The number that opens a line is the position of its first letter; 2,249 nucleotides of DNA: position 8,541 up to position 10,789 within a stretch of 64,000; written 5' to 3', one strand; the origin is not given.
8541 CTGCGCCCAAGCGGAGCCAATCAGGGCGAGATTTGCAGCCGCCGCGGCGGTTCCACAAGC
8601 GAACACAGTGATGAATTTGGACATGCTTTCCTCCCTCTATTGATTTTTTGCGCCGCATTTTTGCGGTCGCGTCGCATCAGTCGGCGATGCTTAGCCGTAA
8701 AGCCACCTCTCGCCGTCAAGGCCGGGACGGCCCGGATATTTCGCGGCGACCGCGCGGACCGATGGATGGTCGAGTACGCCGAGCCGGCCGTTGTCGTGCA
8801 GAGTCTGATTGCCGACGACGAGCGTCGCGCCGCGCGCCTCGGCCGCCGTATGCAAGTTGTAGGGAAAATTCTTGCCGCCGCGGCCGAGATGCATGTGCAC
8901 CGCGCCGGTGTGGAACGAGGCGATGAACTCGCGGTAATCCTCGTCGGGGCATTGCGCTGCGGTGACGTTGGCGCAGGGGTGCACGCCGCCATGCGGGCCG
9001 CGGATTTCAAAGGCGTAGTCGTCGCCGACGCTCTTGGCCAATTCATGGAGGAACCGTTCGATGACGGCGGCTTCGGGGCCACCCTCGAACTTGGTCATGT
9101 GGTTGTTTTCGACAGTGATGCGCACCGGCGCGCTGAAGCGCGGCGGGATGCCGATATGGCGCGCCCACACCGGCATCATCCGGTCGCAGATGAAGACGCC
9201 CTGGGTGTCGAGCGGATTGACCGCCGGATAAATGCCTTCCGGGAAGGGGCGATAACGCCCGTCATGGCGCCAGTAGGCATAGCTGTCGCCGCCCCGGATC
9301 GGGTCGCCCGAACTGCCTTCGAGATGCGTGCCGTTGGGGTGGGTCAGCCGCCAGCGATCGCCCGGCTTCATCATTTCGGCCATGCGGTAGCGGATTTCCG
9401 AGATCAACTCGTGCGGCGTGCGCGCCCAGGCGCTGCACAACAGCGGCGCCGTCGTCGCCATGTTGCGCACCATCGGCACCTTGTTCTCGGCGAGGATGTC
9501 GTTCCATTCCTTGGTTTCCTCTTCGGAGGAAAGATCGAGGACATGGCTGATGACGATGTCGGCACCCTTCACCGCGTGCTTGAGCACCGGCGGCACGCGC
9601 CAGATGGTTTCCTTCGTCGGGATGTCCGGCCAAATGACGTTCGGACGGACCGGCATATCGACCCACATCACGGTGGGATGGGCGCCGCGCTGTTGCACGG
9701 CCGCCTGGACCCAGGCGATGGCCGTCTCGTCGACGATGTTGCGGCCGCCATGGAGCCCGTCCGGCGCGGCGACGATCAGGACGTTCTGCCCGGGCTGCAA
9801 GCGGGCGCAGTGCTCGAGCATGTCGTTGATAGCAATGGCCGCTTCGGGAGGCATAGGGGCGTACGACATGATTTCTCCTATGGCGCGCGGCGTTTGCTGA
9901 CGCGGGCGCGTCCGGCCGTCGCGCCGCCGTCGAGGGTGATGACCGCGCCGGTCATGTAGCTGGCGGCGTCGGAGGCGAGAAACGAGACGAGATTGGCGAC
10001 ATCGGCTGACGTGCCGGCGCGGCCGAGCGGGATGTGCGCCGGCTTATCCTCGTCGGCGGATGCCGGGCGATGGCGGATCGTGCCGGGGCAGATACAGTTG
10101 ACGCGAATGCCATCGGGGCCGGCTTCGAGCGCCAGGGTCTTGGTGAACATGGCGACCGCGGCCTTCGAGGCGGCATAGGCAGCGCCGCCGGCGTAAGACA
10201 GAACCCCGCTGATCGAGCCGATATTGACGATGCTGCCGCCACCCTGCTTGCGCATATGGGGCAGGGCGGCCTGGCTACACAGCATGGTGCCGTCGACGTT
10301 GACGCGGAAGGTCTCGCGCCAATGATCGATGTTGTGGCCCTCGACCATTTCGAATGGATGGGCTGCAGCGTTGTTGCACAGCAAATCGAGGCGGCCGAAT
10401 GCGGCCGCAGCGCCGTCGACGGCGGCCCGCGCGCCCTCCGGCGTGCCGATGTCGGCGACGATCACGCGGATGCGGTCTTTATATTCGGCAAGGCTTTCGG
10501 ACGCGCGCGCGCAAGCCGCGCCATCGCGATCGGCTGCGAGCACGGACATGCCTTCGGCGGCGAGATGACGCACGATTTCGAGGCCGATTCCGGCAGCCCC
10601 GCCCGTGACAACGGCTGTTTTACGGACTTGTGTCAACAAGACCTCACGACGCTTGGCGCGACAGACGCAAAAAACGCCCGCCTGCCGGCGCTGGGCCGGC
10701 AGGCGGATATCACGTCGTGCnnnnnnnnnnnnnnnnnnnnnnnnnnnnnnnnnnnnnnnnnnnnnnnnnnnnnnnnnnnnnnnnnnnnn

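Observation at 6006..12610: LysR-controlled catabolic operon built from divergent enzymes: candidate new (hetero)aromatic degradation pathway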

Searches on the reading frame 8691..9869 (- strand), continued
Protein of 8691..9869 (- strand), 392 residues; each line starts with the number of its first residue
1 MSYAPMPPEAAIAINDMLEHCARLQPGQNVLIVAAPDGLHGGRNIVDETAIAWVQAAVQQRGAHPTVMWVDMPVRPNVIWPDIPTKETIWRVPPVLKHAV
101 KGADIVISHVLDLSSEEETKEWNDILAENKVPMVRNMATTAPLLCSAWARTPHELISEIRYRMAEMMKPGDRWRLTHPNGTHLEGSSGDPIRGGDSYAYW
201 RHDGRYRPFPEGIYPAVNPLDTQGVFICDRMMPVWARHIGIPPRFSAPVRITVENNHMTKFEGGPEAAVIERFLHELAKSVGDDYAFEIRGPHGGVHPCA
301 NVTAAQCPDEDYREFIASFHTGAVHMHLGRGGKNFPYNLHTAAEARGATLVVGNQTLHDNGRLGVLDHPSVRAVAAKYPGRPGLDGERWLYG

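Call 76: search_protein_families(library=pfam, proteins=[L136:7754-8776:-, L136:8798-9847:-, L136:11230-12393:+, L136:5367-6407:+, L136:6440-7111:+, L136:13018-13650:+, L136:13656-14351:+, L136:14839-16122:+, L136:3562-5307:+], max_evalue=0.0001)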
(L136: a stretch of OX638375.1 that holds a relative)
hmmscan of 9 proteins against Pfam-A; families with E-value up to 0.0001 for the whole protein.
L136:7754-8776:- (340 aa): 3 families
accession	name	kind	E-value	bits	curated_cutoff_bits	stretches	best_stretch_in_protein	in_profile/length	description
PF07883.17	Cupin_2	-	5.9e-29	100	27.2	2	82-149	2-68/70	Cupin domain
PF02041.22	Auxin_BP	-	4.9e-08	33.3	21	0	247-329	43-131/167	Auxin binding protein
PF12973.13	Cupin_7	-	2.5e-06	27.7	27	0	86-142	41-92/105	ChrR Cupin-like domain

L136:8798-9847:- (349 aa): 1 family
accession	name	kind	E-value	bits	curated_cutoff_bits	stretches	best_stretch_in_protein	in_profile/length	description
PF00701.28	DHDPS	-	4.5e-32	111.4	22.1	1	58-332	13-287/289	Dihydrodipicolinate synthetase family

L136:11230-12393:+ (387 aa): 1 family
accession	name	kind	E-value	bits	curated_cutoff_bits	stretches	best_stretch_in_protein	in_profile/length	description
PF04909.20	Amidohydro_2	-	2.4e-33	116.6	26.4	1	19-384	2-289/289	Amidohydrolase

L136:5367-6407:+ (346 aa): 1 family
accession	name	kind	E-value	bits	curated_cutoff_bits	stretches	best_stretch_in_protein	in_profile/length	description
PF00296.26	Bac_luciferase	-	5.4e-37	128.3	27.9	1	23-309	14-313/314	Luciferase-like monooxygenase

L136:6440-7111:+ (223 aa): 1 family
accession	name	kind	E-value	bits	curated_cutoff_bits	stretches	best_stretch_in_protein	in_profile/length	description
PF01850.27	PIN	-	1.3e-15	58.5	23.6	1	99-216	1-118/120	PIN domain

L136:13018-13650:+ (210 aa): 1 family
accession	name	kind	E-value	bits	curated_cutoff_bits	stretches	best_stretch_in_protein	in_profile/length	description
PF01979.26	Amidohydro_1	-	5.1e-11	42.8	25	1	56-190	1-115/345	Amidohydrolase family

L136:13656-14351:+ (231 aa): 2 families
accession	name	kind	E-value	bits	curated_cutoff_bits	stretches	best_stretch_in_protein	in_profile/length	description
PF01979.26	Amidohydro_1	-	7.8e-16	58.7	25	1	1-197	140-345/345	Amidohydrolase family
PF07969.17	Amidohydro_3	-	1.8e-07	31.4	29.7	1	96-197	362-471/472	Amidohydrolase family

L136:14839-16122:+ (427 aa): 0 families

L136:3562-5307:+ (581 aa): 1 family
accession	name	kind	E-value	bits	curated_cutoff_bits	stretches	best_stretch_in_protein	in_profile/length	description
PF00528.27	BPD_transp_1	-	5.5e-20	72.3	26.4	2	404-570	4-174/184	Binding-protein-dependent transport system inner membrane component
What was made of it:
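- In the Binatia-type clusters a separate ring-cleavage-type bicupin is already present beside the aldolase, mirroring PhdI-PhdJ (call 76; the PhdI-PhdJ pairing is from general knowledge).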

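Call 78: search_protein_families(library=pfam, proteins=[L170:4657-6804:-, L170:6970-8094:+, L170:8105-8623:+, L170:8620-9918:+, L170:11244-12170:-, L170:12550-12969:-, L170:13530-13916:+], max_evalue=0.0001)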
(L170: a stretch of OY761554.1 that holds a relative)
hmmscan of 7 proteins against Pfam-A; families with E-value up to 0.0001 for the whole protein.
L170:4657-6804:- (715 aa): 8 families
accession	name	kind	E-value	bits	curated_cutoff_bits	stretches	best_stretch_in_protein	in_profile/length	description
PF00158.32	Sigma54_activat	-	7.6e-66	221.4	20.2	1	397-564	1-167/168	Sigma-54 interaction domain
PF06506.16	PrpR_N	-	4e-27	95.3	29.1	1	111-265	14-167/167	Propionate catabolism activator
PF14532.12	Sigma54_activ_2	-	5.3e-18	66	25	1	399-569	2-138/138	Sigma-54 interaction domain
PF25601.1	AAA_lid_14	-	1.3e-12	47.7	27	1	571-629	2-58/87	AAA+ ATPase lid domain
PF02954.25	HTH_8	-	5.6e-11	42.4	22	1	679-715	5-41/42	Bacterial regulatory protein, Fis family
PF07728.20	AAA_5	-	7.7e-07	29.6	22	1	421-542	2-125/139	AAA domain (dynein-related subfamily)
PF00989.32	PAS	-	4.9e-06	27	22.6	1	279-315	10-46/113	PAS fold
PF00004.35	AAA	-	9.5e-05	23.3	21.2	0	421-555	1-127/131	ATPase family associated with various cellular activities (AAA)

L170:6970-8094:+ (374 aa): 1 family
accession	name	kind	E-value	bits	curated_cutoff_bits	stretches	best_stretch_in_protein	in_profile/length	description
PF03480.18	DctP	-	1.2e-44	153.2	23.4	1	64-341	3-278/286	Bacterial extracellular solute-binding protein, family 7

L170:8105-8623:+ (172 aa): 1 family
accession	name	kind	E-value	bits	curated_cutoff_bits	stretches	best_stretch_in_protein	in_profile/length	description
PF04290.18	DctQ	-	1.4e-24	86.9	28.3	1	35-164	1-129/132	Tripartite ATP-independent periplasmic transporters, DctQ component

L170:8620-9918:+ (432 aa): 1 family
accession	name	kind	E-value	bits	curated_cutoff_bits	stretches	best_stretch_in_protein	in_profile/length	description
PF06808.19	DctM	-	1.2e-91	308.1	23.8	1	11-424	3-413/413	Tripartite ATP-independent periplasmic transporter, DctM component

L170:11244-12170:- (308 aa): 3 families
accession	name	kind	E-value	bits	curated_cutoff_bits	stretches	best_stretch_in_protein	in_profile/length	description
PF13379.11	NMT1_2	-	1.1e-28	101.2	24.7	1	3-236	4-248/252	NMT1-like family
PF09084.16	NMT1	-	3.6e-05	24.2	20.5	1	79-234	63-215/216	NMT1/THI5 like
PF12974.12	Phosphonate-bd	-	6.5e-05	22.9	27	0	87-135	84-133/242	ABC transporter, phosphonate, periplasmic substrate-binding protein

L170:12550-12969:- (139 aa): 0 families

L170:13530-13916:+ (128 aa): 3 families
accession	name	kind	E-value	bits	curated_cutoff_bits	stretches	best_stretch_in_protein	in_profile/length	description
PF02742.21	Fe_dep_repr_C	-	2.2e-13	50.5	27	1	68-126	1-59/70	Iron dependent repressor, metal binding and dimerisation domain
PF01325.25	Fe_dep_repress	-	3.6e-13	49.9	26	1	7-63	2-58/60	Iron dependent repressor, N-terminal DNA binding domain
PF01047.28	MarR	-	6.7e-06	26.3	24.6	1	13-58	7-48/59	MarR family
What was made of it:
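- In Desulfospira the gene stands alone behind DctPQM, with a sigma-54 PrpR-type activator (call 78).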

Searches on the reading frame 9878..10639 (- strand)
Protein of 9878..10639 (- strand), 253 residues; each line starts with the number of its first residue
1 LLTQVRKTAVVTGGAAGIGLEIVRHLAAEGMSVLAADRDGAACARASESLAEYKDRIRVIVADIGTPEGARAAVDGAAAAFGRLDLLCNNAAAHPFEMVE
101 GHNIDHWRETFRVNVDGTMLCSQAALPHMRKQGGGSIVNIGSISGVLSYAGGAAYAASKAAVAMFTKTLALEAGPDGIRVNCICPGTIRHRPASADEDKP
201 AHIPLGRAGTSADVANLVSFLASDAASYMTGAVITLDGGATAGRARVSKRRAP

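Call 3: search_protein_families(library=pfam, proteins=[window:9878-10639:-])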
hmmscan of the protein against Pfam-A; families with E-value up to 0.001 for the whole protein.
window:9878-10639:- (253 aa): 3 families
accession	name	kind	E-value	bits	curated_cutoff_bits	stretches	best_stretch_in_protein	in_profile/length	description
PF13561.12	adh_short_C2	-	3.2e-58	197.5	27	1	14-241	1-236/236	Enoyl-(Acyl carrier protein) reductase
PF00106.31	adh_short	-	2e-57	194.3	26.6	1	7-189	1-183/195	short chain dehydrogenase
PF08659.16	KR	-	1.7e-13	51.4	22.6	1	8-165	2-159/180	KR domain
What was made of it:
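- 9878..10639 (-): Classical short-chain dehydrogenase/reductase, 253 aa, TTG start. Pfam adh_short and adh_short_C2 at about 195 bits (call 3).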

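Call 4: search_protein_families(library=ncbifam, proteins=[window:9878-10639:-])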
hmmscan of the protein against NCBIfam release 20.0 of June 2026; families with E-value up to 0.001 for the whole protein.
window:9878-10639:- (253 aa): 234 families (the best 25 are shown)
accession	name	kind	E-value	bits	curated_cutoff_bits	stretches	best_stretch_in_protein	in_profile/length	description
NF005559.1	PRK07231.1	subfamily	2.8e-62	210.4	215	1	7-241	5-248/249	glucose 1-dehydrogenase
NF004791.0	PRK06138.1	equivalog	6.1e-61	205.9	312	1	7-242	6-251/252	SDR family oxidoreductase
NF009466.0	PRK12826.1-2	subfamily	3.9e-60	203.4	222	1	7-241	4-245/248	3-oxoacyl-ACP reductase FabG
NF004198.0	PRK05653.1-3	equivalog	1.1e-59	201.8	296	1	6-240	7-246/248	3-oxoacyl-ACP reductase FabG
NF052558.1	MBtsdlDhBudC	equivalog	4.5e-59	200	270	1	7-243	4-244/250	meso-2,3-butanediol dehydrogenase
NF009468.0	PRK12826.1-4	equivalog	1.1e-54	185.9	318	1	6-241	7-248/256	SDR family oxidoreductase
NF053702.1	TrHdxCHCADhChcB1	equivalog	4.8e-52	176.8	400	1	6-244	4-244/250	trans-4-hydroxycyclohexanecarboxylate dehydrogenase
TIGR01830.1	3oxo_ACP_reduc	equivalog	5.5e-52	176.8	297.75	1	9-239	1-237/239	3-oxoacyl-[acyl-carrier-protein] reductase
NF005067.0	PRK06484.1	equivalog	9.8e-52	176.2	713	1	7-244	274-515/524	short chain dehydrogenase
NF009384.0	PRK12743.1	equivalog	5.4e-50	170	264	1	3-242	3-249/258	SDR family oxidoreductase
TIGR01963.1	PHB_DH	subfamily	1.6e-49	168.5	307.05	2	7-189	2-184/255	3-hydroxybutyrate dehydrogenase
NF004818.0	PRK06172.1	equivalog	3.3e-49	167.5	336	1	6-242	7-252/253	SDR family oxidoreductase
NF006070.0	PRK08213.1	subfamily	4.6e-49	167.3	279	1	7-242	13-258/259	gluconate 5-dehydrogenase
NF009093.0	PRK12429.1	subfamily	5.9e-49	166.7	258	1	6-189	5-188/259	3-hydroxybutyrate dehydrogenase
NF005309.0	PRK06841.1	subfamily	1e-47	162.8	286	1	6-241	15-253/255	GolD/DthD family dehydrogenase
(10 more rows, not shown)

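Call 66: search_solved_structures(query=window:9878-10639:-, max_evalue=1e-30)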
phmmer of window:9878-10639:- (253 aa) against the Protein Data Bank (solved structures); distinct sequences matched with E-value up to 1e-30: 109 (the best 60 are shown).
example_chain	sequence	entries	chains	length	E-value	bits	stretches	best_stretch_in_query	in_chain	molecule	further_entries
4jro_A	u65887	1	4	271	2.5e-44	155.1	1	3-240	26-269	FabG protein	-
4ni5_A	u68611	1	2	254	4.5e-42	147.6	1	7-242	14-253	Oxidoreductase, short-chain dehydrogenase/reductase family protein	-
1nff_A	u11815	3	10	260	8e-42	146.8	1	6-245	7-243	Putative oxidoreductase Rv2002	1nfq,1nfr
4nbu_A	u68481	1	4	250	2.3e-41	145.3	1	7-240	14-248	3-oxoacyl-(Acyl-carrier-protein) reductase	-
5f1p_A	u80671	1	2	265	7.6e-41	143.6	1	7-252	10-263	PtmO8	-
5itv_A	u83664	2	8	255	3.3e-40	141.5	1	5-242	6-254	Dihydroanticapsin 7-dehydrogenase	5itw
6xew_A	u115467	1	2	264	5e-40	141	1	7-244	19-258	2,3-butanediol dehydrogenase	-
6vsp_A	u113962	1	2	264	9.6e-40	140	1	7-243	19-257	2,3-butanediol dehydrogenase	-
2hq1_A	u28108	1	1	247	4.4e-39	137.9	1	6-240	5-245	Glucose/ribitol dehydrogenase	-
6xex_A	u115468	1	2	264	5.3e-39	137.6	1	7-243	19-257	2,3-butanediol dehydrogenase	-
7tzp_A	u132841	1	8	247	1.6e-38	136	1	6-240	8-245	3-oxoacyl-ACP reductase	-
6t6n_A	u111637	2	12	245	3e-38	135.1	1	5-240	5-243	3-oxoacyl-[acyl-carrier protein] reductase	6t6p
3tzq_B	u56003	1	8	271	4.3e-38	134.6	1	6-243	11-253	Short-chain type dehydrogenase/reductase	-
5x8h_A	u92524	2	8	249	7.5e-38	133.8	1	6-242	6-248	Short-chain dehydrogenase reductase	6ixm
6qhe_A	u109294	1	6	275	1.2e-37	133.2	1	4-244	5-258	Alcohol Dehydrogenase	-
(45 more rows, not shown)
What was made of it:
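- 9878..10639 (-): Generic FabG-like matches in the PDB (call 66).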
